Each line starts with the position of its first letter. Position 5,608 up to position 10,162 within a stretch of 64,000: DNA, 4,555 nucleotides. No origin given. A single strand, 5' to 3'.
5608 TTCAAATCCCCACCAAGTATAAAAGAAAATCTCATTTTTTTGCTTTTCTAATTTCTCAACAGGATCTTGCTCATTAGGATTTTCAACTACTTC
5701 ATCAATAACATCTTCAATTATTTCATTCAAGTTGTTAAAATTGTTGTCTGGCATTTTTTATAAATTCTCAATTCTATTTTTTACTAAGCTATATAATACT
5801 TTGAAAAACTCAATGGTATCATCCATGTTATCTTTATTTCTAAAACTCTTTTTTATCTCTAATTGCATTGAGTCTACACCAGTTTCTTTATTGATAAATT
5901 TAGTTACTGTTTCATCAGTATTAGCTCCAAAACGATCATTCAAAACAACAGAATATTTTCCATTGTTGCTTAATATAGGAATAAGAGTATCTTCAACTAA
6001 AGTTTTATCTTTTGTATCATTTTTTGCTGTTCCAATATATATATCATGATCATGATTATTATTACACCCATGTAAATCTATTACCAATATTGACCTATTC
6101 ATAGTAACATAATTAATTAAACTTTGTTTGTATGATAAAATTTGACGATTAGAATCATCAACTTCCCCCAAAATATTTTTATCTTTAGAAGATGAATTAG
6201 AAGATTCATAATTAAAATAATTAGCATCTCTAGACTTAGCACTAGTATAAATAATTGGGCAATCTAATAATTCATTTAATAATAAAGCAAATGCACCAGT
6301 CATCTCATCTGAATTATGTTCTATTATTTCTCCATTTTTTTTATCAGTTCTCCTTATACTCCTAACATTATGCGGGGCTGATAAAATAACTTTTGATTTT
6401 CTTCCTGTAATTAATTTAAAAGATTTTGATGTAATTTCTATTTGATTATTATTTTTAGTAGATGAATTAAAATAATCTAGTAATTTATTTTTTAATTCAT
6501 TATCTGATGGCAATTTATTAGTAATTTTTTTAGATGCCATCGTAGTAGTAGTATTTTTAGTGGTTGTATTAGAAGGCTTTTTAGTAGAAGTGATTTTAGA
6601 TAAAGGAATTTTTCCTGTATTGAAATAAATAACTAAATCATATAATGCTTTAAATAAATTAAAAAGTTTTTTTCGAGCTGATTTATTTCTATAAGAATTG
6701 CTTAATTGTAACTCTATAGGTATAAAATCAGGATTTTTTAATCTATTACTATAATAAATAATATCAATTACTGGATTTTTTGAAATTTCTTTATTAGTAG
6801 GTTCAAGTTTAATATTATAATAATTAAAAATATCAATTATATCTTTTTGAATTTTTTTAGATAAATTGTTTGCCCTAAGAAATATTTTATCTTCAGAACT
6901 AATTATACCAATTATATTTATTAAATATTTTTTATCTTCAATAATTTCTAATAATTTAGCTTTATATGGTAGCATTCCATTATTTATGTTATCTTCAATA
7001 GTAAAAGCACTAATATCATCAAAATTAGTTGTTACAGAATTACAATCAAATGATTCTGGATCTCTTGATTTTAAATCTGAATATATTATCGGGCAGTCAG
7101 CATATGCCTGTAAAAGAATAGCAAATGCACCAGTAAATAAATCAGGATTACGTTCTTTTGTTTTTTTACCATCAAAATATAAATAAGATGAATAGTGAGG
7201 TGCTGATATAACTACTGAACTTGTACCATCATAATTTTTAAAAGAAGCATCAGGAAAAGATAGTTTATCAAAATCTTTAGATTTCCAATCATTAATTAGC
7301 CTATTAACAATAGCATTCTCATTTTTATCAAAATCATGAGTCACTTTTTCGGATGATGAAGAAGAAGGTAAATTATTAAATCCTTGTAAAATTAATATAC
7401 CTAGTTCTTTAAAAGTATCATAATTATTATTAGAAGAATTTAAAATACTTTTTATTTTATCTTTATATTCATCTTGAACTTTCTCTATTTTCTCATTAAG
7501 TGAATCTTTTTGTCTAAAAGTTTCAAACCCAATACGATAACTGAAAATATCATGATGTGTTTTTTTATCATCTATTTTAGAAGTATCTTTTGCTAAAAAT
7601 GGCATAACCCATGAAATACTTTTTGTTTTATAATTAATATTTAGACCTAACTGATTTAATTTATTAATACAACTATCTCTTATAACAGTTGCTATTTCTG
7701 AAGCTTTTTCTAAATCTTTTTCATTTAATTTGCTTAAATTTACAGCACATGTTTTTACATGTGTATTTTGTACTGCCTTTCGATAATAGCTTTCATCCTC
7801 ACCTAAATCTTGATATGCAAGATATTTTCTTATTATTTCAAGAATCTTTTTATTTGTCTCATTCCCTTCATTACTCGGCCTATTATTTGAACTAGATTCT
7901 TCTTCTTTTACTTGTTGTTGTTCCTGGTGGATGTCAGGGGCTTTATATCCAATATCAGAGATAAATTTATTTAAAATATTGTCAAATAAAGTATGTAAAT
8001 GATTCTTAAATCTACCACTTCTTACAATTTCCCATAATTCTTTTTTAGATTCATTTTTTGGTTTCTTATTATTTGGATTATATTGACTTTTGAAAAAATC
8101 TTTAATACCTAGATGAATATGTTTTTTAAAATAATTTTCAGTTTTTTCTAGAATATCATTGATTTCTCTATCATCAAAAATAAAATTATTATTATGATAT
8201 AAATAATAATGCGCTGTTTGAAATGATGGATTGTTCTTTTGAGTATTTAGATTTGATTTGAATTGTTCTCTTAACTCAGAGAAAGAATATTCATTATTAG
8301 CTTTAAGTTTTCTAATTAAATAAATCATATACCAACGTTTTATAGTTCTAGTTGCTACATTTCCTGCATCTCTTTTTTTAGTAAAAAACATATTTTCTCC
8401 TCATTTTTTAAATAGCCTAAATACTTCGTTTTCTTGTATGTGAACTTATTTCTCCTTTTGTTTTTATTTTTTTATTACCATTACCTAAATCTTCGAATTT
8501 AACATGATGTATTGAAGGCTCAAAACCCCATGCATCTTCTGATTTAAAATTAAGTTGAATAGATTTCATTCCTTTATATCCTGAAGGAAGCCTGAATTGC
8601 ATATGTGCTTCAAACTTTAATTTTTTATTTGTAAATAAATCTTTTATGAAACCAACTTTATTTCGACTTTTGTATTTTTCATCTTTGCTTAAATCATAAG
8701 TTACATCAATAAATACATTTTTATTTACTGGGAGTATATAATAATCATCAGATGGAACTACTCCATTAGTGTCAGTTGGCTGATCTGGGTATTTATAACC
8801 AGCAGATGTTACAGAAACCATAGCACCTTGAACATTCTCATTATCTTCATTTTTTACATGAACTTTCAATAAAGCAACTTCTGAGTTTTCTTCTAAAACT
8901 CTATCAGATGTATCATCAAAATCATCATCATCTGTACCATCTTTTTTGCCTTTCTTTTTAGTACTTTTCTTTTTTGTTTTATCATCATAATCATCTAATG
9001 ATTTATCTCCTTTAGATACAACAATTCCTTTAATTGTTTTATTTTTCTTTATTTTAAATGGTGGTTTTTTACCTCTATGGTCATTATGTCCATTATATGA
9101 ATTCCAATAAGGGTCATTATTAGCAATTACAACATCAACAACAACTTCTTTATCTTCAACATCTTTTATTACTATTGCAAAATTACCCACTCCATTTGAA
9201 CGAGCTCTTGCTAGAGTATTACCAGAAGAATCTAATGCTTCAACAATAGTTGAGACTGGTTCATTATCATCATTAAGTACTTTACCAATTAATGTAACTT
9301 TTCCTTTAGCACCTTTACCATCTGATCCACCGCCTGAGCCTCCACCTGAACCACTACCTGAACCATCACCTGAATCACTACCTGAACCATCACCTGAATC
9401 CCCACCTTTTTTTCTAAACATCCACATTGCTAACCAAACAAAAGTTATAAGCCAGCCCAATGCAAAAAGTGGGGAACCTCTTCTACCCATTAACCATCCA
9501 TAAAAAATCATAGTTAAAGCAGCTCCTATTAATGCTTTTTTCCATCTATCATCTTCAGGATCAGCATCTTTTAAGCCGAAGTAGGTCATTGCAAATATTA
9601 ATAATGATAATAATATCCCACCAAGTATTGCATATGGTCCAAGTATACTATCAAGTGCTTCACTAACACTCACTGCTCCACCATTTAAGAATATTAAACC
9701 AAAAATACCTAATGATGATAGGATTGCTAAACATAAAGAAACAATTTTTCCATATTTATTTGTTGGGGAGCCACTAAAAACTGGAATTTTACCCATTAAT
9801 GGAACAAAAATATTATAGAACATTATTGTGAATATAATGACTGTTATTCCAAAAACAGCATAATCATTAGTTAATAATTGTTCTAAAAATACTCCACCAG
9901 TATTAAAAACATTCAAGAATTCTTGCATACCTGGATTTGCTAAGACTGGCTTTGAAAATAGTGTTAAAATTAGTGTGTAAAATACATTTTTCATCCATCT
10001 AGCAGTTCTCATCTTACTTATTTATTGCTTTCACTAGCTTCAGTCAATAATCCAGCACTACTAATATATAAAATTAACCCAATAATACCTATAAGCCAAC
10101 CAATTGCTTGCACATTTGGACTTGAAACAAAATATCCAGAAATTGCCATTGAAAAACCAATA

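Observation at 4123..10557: Cluster of large uncharacterised proteins, including an 877-aa protein with two tandem Zn-amidohydrolase-like domains and paralogous membrane modules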

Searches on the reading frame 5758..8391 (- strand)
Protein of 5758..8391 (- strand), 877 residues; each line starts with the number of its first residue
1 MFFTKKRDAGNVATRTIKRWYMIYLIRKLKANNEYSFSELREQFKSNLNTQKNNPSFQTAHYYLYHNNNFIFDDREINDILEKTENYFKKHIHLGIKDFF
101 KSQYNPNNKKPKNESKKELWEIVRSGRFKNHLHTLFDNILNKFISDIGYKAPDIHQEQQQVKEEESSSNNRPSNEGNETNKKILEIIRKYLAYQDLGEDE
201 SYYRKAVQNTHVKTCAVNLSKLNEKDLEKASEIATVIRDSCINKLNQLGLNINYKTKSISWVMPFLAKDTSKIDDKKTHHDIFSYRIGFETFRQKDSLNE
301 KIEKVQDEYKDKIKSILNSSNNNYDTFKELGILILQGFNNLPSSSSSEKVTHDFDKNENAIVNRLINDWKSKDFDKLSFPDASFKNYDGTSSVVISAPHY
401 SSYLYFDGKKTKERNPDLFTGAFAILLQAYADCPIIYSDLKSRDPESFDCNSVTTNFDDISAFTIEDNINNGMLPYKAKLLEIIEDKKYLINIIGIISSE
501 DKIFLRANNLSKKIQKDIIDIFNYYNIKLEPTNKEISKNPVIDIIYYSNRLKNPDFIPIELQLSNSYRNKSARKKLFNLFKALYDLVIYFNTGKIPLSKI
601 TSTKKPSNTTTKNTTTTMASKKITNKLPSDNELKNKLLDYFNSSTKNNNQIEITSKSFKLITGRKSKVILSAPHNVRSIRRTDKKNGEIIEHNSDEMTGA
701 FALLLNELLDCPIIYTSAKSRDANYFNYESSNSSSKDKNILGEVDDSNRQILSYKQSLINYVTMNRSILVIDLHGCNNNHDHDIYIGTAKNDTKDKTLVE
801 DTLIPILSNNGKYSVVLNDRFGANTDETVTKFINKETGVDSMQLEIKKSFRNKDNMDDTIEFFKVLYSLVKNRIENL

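Call 4: search_protein_families(library=pfam, proteins=[window:5758-8391:-], max_evalue=0.1)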
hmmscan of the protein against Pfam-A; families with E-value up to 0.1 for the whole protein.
window:5758-8391:- (877 aa): 1 family
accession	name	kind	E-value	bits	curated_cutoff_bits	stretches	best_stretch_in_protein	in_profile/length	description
PF09763.15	Sec3_CC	-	0.014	15.7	27.1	0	825-876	16-67/133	Exocyst complex component Sec3, coiled-coil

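Call 5: search_protein_families(library=ncbifam, proteins=[window:5758-8391:-], max_evalue=0.1)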
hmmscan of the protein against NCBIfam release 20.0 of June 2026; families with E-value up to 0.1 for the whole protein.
window:5758-8391:- (877 aa): 0 families

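Call 12: search_solved_structures(query=window:5758-8391:-, max_evalue=10, show_alignments=2)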
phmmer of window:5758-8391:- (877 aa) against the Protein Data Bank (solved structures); distinct sequences matched with E-value up to 10: 3.
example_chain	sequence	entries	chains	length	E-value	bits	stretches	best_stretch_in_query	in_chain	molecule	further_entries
2pu9_C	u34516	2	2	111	0.89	10.9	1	297-357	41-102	Thioredoxin F-type, chloroplast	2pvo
1f9m_A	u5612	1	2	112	1.3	10.4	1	298-357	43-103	THIOREDOXIN F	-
1faa_A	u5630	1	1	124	1.6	10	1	298-357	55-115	THIOREDOXIN F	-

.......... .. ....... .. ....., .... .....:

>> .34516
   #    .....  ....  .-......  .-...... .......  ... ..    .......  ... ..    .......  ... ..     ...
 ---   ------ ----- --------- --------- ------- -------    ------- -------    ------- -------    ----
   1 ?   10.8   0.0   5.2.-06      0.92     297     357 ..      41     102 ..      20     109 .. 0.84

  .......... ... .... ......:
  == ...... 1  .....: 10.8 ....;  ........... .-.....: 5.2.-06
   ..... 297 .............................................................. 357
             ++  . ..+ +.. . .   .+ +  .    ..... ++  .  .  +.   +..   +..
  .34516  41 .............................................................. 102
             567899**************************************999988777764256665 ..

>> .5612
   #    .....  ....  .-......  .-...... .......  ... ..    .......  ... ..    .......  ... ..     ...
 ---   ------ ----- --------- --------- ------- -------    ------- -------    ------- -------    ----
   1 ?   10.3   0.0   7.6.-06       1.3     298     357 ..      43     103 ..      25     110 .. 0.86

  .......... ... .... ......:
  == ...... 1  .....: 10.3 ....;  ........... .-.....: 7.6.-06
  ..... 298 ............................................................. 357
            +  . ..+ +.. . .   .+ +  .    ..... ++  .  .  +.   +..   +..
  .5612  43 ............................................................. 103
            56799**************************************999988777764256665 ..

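Call 13: find_homologous_proteins(query=window:5758-8391:-, max_evalue=0.001)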
Query window:5758-8391:- (877 aa): 1 proteins with E <= 0.001 among 8000 candidates.
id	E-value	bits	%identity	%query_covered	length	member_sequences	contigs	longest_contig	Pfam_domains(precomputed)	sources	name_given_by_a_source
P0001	0.0e+0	1930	100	100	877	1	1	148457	-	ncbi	ncbi:MAG: hypothetical protein ACMXYG_05990 [Candidatus Woesearchaeota archaeon]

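Call 18: search_protein_families(library=phrogs, proteins=[window:5758-8391:-], max_evalue=0.1)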
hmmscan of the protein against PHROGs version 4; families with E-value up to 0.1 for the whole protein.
window:5758-8391:- (877 aa): 1 family
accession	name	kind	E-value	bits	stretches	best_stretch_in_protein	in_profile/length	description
phrog_4757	-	unknown function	0.01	16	1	248-335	47-124/359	-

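Call 31: find_encoding_contigs(protein=P0001, flank=10000, max_places=3)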
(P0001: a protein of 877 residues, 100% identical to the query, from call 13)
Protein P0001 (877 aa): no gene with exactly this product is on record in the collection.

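Call 92: find_related_loci(query=window:5758-8391:-, collection=viral_contigs, flank=10000)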
Query window:5758-8391:- (877 aa) in viral_contigs; peptide patterns used: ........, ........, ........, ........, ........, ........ (x = any residue, [..] = any of these).
6 stretches matched a pattern, but none encodes a relative of the query by tblastn (E <= 1e-3).

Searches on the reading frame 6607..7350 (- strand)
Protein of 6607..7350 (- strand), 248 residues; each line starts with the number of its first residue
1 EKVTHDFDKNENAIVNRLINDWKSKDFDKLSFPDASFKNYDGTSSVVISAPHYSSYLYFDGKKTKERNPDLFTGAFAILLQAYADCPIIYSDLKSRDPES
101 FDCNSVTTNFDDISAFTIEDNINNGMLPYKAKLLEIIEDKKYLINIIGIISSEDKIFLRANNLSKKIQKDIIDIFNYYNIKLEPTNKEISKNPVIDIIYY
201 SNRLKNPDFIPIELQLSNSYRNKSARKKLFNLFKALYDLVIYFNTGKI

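Call 17: search_protein_families(library=pfam, proteins=[window:6607-7350:-], max_evalue=10)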
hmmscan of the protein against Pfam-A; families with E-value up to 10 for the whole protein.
seq(248 aa): 0 families

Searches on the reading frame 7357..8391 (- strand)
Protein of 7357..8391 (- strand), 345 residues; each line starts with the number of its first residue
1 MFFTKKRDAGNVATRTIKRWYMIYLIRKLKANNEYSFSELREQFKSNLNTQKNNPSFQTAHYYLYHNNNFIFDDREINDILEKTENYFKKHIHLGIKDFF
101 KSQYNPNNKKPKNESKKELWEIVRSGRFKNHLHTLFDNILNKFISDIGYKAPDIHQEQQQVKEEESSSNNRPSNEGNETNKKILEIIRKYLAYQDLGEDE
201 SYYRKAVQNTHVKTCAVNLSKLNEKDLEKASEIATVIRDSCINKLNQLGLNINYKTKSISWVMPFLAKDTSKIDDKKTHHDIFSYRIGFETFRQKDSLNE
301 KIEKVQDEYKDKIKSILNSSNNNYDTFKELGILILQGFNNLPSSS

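Call 17: search_protein_families(library=pfam, proteins=[window:7357-8391:-], max_evalue=10)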
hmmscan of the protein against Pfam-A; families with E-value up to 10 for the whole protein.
seq(345 aa): 4 families
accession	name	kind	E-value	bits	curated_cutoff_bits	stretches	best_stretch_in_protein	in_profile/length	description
PF08766.16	DEK_C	-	0.096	13.1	24.8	0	178-196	1-19/54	DEK C terminal domain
PF11107.14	FANCF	-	0.12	11.8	24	1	219-316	243-324/346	Fanconi anemia group F protein (FANCF)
PF17035.10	BET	-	0.14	12.7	24.5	1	291-323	3-35/64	Bromodomain extra-terminal - transcription regulation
PF18977.5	DUF5713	-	0.21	12.4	27.3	1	205-247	46-86/107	Family of unknown function (DUF5713)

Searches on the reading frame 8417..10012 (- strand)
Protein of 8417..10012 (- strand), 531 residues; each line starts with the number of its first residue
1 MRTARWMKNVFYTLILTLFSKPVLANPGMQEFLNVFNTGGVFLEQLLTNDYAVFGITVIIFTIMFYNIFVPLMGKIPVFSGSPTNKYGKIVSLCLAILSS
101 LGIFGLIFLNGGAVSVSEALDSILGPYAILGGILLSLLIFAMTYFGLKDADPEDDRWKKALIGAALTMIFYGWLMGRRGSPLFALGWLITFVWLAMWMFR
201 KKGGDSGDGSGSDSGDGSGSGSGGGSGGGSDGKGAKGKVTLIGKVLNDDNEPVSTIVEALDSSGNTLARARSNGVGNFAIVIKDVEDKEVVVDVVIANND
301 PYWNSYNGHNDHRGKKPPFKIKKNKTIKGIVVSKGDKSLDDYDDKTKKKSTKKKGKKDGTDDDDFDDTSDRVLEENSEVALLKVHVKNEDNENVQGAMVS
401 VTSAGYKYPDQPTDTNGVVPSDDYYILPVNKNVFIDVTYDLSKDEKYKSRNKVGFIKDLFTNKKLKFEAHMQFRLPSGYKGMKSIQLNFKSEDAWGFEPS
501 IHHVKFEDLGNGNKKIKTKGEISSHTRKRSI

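Call 4: search_protein_families(library=pfam, proteins=[window:8417-10012:-], max_evalue=0.1)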
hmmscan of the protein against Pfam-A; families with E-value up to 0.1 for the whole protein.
window:8417-10012:- (531 aa): 1 family
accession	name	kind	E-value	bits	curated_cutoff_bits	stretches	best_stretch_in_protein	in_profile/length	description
PF13620.12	CarboxypepD_reg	-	0.063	14.1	32.3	0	240-281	1-43/82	Carboxypeptidase regulatory-like domain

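Call 5: search_protein_families(library=ncbifam, proteins=[window:8417-10012:-], max_evalue=0.1)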
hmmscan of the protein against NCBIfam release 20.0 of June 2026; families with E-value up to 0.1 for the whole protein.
window:8417-10012:- (531 aa): 1 family
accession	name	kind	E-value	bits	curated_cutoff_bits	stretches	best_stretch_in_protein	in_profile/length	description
NF038033.1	FEA1_rel_lipo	equivalog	0.0022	16.7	250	1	206-232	33-59/406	FEA1-related lipoprotein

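Call 18: search_protein_families(library=phrogs, proteins=[window:8417-10012:-], max_evalue=0.1)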
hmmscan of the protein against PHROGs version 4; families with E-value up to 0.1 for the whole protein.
window:8417-10012:- (531 aa): 0 families

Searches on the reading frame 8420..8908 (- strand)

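Call 29: search_protein_families(library=pfam, proteins=[window:8420-8908:-], max_evalue=10)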
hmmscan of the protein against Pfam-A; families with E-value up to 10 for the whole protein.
seq(163 aa): 2 families
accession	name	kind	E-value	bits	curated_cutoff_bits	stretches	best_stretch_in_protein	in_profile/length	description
PF13092.12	CENP-L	-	0.086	12.5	24.4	1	100-144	190-228/307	Centromere protein L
PF02369.22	Big_1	-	0.1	13.1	34.9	1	8-51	15-62/93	Bacterial Ig-like domain (group 1)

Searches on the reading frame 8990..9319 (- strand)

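Call 29: search_protein_families(library=pfam, proteins=[window:8990-9319:-], max_evalue=10)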
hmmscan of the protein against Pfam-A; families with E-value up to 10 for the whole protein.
seq(110 aa): 4 families
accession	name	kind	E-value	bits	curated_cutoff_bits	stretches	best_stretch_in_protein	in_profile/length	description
PF07210.18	DUF1416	-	0.03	14.7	23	1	6-48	18-60/97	Protein of unknown function (DUF1416)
PF17936.7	Big_6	-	0.072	13.8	27.6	1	12-66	14-67/83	Bacterial Ig domain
PF13287.12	Fn3_assoc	-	0.1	13.2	23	1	86-105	30-49/59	Fn3 associated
PF13620.12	CarboxypepD_reg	-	0.18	12.6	32.3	1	9-50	1-43/82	Carboxypeptidase regulatory-like domain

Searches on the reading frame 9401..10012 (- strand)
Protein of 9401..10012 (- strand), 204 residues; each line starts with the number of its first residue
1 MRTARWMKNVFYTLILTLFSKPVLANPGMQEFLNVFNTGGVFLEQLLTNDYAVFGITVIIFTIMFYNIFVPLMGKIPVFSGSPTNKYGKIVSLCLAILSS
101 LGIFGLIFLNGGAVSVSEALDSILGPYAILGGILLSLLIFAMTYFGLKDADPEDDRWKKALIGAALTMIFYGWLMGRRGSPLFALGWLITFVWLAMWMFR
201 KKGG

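Call 29: search_protein_families(library=pfam, proteins=[window:9401-10012:-], max_evalue=10)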
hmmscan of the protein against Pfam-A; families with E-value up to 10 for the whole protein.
seq(204 aa): 2 families
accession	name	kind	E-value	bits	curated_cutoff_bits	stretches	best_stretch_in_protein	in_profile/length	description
PF07884.19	VKOR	-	0.5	10.9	27.5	1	124-176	54-106/134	Vitamin K epoxide reductase family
PF07695.17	7TMR-DISM_7TM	-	0.73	10.1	29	1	163-201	135-173/205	7TM diverse intracellular signalling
